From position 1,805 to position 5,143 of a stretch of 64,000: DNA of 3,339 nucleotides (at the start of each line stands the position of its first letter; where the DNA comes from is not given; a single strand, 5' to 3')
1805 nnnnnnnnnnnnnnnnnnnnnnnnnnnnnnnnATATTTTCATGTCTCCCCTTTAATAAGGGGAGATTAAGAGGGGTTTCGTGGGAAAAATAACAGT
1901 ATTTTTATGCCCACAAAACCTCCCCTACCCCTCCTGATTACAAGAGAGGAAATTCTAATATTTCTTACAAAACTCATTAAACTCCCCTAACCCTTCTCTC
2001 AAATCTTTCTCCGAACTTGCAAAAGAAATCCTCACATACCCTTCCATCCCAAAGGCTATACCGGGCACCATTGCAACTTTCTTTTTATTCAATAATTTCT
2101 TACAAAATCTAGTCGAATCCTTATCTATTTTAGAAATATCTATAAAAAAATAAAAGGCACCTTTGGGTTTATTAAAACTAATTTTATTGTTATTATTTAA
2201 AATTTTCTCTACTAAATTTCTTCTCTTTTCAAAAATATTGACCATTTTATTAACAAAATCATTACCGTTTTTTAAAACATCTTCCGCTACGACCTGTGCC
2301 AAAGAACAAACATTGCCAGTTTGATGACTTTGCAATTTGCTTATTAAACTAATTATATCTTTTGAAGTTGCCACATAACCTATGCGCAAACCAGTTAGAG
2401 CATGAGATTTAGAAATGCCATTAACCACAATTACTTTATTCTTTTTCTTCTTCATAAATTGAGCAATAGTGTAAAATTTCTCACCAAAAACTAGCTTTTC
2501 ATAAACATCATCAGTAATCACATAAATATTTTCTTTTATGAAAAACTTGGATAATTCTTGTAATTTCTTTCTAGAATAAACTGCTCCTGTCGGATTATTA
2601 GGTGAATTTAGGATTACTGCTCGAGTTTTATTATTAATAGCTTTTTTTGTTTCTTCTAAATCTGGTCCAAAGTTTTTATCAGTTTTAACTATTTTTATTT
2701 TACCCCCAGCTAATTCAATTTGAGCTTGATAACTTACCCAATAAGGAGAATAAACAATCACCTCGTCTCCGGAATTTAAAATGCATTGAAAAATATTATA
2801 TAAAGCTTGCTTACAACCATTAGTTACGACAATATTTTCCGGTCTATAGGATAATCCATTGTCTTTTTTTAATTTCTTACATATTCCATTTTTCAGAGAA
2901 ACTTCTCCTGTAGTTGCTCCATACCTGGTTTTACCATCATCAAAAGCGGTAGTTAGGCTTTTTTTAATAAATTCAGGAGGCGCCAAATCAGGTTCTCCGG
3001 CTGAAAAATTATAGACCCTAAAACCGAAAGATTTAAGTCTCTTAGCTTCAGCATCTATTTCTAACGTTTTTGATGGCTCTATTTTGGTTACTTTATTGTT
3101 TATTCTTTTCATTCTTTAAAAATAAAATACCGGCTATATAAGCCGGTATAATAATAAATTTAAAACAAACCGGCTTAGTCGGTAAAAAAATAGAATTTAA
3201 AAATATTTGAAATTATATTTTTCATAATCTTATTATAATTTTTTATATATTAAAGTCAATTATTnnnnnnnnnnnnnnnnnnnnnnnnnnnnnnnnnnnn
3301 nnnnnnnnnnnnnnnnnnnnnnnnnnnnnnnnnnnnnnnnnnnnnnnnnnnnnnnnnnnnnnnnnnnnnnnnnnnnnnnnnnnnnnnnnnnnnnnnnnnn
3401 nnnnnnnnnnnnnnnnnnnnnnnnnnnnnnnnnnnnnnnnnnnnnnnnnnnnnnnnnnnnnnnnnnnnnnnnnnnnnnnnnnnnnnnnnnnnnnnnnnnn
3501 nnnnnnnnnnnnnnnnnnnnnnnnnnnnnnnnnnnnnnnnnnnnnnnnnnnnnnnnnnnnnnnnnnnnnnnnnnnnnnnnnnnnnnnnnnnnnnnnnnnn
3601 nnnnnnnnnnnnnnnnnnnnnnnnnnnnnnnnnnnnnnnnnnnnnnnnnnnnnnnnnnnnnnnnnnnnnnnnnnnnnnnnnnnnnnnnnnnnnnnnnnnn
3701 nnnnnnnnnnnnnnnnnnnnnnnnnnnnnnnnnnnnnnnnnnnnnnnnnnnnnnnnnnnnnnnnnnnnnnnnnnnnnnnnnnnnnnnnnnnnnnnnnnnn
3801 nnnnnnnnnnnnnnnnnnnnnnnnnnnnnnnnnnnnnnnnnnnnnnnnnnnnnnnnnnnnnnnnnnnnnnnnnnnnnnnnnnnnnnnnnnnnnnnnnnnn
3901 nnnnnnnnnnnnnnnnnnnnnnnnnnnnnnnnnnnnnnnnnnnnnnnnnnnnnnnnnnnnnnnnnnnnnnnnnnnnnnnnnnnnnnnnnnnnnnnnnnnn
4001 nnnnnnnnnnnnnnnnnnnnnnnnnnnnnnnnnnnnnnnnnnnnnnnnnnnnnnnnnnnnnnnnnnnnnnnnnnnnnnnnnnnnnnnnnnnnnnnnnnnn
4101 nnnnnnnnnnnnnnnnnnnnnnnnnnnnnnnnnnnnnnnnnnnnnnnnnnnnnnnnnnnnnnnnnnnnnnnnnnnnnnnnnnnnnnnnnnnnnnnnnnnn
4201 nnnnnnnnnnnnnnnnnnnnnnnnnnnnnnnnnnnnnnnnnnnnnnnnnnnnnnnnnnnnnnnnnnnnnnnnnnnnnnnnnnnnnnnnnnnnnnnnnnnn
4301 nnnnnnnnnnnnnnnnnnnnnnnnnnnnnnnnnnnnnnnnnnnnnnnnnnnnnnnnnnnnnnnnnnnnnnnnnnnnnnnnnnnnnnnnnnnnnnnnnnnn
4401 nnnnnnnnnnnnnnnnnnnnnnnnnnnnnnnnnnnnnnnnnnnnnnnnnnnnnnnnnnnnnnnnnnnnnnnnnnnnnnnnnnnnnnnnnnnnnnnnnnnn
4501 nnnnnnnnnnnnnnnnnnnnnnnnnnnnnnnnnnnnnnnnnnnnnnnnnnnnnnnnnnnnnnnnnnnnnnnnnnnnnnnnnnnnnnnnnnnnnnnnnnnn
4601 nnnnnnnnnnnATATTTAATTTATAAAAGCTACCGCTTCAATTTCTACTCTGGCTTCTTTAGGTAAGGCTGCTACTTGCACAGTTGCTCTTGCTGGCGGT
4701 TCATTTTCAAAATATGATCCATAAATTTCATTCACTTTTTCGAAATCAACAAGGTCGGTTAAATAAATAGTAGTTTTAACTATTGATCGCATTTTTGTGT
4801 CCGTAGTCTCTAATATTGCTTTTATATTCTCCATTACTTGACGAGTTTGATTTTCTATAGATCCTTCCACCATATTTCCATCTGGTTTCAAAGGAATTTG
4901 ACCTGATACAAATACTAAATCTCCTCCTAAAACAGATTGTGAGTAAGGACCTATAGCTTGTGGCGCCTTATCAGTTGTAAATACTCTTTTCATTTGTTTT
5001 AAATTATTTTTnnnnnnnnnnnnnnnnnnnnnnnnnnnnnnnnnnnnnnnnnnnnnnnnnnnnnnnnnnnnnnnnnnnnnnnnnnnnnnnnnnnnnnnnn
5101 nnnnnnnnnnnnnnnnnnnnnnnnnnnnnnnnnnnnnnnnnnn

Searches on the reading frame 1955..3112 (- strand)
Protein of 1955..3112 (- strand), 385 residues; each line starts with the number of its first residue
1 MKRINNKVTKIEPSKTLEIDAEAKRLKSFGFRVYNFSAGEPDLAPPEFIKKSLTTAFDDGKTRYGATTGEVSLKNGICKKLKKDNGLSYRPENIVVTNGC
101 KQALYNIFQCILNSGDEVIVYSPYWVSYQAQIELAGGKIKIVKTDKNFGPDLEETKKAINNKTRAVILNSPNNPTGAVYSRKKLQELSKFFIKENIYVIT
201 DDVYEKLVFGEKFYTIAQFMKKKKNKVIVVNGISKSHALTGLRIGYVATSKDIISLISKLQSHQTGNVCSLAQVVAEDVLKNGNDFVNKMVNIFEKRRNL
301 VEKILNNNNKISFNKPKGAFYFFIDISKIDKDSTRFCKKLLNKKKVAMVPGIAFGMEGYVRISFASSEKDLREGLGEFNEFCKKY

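Call 49: search_protein_families(library=pfam, proteins=[window:1955-3112:-], max_evalue=0.0001)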
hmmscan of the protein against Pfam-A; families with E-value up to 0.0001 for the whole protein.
window:1955-3112:- (385 aa): 3 families
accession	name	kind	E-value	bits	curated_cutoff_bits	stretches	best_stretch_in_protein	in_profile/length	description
PF00155.27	Aminotran_1_2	-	2.3e-72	244.6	19.7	1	33-375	3-358/361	Aminotransferase class I and II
PF00266.25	Aminotran_5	-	1.2e-07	31.6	21.5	1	92-202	62-176/371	Aminotransferase class-V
PF01053.26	Cys_Met_Meta_PP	-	4e-06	26.1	27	1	94-203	70-175/381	Cys/Met metabolism PLP-dependent enzyme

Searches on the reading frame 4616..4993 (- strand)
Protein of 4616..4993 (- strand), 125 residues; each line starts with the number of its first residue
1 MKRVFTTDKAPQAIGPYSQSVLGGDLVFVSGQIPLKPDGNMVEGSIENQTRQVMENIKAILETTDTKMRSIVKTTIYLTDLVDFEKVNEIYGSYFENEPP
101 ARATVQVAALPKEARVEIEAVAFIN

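Call 49: search_protein_families(library=pfam, proteins=[window:4616-4993:-], max_evalue=0.0001)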
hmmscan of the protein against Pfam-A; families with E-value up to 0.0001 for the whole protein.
window:4616-4993:- (125 aa): 1 family
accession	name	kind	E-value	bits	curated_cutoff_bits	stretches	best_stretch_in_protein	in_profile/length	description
PF01042.26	Ribonuc_L-PSP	-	4.8e-42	143.2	27.3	1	8-123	2-120/121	Endoribonuclease L-PSP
